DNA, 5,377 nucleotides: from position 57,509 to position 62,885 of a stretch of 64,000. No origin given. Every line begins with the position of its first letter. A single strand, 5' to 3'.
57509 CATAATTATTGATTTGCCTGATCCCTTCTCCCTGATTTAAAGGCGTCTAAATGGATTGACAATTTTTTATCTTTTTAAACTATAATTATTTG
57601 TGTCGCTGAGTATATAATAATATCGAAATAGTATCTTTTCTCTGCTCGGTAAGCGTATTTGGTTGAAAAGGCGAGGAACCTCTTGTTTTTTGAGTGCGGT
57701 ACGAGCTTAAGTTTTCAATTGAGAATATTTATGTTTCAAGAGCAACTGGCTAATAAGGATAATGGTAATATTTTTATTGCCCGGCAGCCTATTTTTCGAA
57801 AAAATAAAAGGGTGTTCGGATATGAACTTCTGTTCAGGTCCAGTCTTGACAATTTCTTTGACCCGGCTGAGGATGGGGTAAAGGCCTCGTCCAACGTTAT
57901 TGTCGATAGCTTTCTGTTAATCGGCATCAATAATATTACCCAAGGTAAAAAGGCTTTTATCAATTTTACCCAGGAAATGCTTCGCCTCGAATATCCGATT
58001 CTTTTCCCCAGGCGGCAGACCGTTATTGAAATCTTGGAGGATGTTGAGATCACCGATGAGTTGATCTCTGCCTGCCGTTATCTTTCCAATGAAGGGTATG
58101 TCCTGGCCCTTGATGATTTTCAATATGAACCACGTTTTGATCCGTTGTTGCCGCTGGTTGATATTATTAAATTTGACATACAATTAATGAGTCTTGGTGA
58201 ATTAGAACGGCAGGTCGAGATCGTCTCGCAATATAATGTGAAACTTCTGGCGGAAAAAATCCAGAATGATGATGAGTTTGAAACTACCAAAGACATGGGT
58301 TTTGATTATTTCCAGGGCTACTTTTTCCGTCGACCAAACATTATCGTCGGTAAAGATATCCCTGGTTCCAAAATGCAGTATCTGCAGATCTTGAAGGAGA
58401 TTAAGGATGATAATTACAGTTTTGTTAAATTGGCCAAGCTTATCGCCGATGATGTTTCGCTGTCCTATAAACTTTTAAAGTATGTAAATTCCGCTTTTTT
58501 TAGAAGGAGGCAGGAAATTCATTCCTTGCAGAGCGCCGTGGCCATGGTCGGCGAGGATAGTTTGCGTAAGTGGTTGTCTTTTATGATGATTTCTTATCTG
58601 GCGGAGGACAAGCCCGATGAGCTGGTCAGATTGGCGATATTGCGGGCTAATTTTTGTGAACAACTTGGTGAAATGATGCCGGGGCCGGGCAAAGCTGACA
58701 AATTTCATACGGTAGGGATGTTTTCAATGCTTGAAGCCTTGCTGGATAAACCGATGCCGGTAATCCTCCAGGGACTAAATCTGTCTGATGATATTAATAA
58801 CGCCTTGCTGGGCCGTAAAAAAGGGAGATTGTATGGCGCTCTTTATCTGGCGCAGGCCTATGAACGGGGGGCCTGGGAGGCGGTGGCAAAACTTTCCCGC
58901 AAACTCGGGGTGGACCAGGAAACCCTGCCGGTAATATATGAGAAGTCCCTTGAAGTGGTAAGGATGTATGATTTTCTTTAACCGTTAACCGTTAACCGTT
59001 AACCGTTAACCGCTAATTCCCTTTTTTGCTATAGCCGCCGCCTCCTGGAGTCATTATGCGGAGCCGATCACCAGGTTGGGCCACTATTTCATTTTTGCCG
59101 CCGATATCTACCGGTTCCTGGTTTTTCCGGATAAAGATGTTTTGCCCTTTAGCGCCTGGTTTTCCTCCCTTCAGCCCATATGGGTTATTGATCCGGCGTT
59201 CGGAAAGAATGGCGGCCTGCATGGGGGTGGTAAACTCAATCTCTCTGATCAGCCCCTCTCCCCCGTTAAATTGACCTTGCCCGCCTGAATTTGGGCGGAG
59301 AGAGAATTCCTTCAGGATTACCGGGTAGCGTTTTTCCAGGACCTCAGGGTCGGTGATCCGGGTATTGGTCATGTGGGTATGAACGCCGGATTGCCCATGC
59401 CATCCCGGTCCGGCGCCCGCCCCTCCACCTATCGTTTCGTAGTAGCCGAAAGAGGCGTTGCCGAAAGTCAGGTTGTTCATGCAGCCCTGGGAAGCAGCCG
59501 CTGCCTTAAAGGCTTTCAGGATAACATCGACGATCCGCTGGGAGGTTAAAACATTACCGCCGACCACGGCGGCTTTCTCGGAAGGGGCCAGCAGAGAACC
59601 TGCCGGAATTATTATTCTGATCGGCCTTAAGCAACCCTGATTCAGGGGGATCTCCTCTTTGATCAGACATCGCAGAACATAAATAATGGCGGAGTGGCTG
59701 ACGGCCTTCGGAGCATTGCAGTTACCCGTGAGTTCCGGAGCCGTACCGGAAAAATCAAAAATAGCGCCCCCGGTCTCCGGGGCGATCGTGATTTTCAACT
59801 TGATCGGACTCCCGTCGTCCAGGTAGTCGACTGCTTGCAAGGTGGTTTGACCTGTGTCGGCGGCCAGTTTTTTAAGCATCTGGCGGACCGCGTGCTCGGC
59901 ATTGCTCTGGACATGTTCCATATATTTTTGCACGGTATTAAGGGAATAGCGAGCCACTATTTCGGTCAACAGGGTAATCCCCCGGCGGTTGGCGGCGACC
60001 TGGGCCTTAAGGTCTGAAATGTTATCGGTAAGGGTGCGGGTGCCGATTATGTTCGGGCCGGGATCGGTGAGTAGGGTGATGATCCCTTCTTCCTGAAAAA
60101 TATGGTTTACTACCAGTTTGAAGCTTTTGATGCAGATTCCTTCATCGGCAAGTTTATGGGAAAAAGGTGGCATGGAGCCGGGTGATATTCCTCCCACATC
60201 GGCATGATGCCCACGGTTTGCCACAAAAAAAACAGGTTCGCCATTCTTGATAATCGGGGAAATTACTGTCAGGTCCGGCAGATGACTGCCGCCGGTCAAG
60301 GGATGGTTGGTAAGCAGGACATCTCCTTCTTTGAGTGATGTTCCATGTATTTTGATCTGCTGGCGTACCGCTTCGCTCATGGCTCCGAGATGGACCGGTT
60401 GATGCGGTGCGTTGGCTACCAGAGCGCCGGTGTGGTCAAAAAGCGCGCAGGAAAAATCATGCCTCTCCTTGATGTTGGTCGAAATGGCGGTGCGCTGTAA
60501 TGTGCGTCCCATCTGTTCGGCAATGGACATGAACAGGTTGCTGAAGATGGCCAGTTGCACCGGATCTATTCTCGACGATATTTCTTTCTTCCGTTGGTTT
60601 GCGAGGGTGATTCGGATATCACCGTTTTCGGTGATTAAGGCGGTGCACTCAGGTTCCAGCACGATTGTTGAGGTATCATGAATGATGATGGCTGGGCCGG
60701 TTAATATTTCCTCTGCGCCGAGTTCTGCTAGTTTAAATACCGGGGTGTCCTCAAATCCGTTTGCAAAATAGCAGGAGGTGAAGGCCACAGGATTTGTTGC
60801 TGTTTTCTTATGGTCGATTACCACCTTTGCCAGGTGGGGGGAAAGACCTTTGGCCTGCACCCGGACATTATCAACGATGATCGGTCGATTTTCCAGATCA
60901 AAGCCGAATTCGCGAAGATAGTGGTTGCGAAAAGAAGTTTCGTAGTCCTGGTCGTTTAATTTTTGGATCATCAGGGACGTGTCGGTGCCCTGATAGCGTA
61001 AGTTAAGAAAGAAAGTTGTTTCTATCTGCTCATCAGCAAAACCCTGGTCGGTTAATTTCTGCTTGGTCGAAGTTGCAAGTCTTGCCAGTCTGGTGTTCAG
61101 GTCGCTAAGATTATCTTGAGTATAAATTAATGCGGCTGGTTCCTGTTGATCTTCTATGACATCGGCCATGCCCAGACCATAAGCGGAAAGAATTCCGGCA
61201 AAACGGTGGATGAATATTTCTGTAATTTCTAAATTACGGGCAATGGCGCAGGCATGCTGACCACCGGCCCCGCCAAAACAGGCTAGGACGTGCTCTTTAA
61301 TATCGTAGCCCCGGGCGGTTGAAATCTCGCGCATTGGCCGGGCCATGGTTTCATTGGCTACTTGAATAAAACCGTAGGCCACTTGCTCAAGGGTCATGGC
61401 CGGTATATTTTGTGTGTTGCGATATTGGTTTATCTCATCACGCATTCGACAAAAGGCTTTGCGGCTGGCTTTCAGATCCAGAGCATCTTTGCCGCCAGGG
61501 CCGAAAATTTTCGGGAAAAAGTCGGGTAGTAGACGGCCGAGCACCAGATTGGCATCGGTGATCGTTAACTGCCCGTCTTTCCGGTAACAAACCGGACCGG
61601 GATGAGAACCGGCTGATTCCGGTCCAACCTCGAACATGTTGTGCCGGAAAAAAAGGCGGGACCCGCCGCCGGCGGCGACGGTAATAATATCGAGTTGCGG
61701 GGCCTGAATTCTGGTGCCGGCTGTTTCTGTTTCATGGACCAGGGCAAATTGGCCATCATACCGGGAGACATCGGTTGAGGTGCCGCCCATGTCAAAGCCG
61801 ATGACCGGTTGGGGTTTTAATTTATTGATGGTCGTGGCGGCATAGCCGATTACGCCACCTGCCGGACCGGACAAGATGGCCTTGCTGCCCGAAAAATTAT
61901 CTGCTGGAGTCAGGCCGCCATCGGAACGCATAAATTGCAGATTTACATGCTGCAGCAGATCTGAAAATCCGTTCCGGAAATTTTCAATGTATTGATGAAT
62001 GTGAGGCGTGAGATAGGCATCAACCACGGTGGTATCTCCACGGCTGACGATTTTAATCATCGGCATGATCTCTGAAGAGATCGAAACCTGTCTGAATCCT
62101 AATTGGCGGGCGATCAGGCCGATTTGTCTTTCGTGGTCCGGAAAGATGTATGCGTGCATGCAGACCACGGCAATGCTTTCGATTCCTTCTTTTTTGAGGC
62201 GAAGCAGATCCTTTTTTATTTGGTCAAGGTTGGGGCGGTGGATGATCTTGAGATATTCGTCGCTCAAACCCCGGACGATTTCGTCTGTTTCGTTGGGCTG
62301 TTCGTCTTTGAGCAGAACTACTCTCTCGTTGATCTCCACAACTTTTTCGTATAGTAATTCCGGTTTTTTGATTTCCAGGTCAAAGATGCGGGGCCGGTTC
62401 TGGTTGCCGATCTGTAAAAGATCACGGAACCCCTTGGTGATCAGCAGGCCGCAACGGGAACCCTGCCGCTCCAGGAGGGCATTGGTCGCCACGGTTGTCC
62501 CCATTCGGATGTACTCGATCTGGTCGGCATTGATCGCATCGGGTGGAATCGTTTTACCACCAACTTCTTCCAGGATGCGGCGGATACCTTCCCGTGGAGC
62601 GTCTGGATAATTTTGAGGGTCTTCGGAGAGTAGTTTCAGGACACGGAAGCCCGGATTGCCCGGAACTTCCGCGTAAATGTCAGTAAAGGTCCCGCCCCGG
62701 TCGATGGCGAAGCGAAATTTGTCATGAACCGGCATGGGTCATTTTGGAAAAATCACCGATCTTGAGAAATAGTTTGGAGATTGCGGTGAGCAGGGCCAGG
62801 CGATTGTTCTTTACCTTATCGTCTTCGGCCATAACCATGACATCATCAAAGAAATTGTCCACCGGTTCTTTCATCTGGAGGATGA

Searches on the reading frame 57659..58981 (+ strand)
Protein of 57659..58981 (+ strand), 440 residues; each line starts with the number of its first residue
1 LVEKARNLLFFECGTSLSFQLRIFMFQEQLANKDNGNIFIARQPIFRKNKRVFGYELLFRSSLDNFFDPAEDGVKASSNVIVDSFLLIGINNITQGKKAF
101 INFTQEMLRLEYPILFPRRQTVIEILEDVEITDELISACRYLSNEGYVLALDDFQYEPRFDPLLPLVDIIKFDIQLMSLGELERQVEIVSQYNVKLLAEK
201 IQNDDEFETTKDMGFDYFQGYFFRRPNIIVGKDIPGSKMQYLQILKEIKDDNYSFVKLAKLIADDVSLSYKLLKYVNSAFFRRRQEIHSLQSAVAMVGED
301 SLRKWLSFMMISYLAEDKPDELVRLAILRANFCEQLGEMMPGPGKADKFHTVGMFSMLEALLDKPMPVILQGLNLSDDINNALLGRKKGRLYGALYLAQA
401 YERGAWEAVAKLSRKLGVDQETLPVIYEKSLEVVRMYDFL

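Call 71: search_protein_families(library=pfam, proteins=[window:57659-58981:+], max_evalue=0.00001)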
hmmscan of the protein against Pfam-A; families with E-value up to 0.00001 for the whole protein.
window:57659-58981:+ (440 aa): 2 families
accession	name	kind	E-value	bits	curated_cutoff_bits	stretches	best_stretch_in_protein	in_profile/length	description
PF08668.18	HDOD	-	1.2e-17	64.5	22.9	1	241-356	8-128/196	HDOD domain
PF00563.25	EAL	-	1.3e-12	48.1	31.3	1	116-226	114-236/236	EAL domain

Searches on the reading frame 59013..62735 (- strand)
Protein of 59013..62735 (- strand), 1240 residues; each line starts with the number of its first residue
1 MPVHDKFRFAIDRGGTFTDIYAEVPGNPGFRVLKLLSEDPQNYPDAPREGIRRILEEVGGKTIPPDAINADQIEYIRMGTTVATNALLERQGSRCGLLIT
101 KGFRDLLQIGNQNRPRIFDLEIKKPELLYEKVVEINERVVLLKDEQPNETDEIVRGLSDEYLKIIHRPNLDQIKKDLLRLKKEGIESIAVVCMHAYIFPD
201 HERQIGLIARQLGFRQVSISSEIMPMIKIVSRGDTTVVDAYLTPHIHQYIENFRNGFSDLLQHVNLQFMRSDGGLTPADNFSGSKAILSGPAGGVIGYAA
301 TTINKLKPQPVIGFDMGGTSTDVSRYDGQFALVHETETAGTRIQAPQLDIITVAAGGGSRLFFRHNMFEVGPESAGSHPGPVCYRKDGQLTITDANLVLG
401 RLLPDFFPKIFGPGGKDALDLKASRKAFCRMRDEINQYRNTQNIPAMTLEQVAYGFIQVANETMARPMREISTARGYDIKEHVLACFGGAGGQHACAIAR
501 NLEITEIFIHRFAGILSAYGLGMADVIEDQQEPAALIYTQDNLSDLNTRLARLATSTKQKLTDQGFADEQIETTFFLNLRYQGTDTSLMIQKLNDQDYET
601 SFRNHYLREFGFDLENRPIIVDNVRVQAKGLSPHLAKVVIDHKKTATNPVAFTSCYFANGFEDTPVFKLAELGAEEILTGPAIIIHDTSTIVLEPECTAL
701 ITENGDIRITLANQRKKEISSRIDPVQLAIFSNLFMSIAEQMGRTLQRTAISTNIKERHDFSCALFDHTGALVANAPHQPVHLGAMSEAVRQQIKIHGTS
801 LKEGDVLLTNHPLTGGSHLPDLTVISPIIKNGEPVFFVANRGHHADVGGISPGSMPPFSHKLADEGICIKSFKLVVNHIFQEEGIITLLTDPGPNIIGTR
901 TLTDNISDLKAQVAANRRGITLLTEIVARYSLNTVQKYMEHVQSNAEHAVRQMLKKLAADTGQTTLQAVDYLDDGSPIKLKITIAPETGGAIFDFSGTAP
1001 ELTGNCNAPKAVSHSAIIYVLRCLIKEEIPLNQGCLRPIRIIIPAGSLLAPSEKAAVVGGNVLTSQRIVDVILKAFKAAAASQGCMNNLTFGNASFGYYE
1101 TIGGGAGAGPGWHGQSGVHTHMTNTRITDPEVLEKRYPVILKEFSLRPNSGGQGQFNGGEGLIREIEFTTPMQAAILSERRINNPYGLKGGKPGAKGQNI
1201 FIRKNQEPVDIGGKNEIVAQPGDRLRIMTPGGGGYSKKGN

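Call 71: search_protein_families(library=pfam, proteins=[window:59013-62735:-], max_evalue=0.00001)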
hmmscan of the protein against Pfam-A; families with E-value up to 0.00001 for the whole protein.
window:59013-62735:- (1240 aa): 4 families
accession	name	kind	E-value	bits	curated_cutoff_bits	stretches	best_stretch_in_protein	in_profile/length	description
PF02538.19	Hydantoinase_B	-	9.1e-210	697.9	26.8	1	724-1236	1-517/519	Hydantoinase B/oxoprolinase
PF01968.24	Hydantoinase_A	-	5.1e-103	344.7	22.9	1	232-529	1-290/291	Hydantoinase/oxoprolinase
PF05378.19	Hydant_A_N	-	3.3e-58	196.7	25.2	1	8-212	1-175/176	Hydantoinase/oxoprolinase N-terminal region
PF19278.4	Hydant_A_C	-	8.7e-06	25.7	21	0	544-700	12-181/193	Hydantoinase/oxoprolinase C-terminal domain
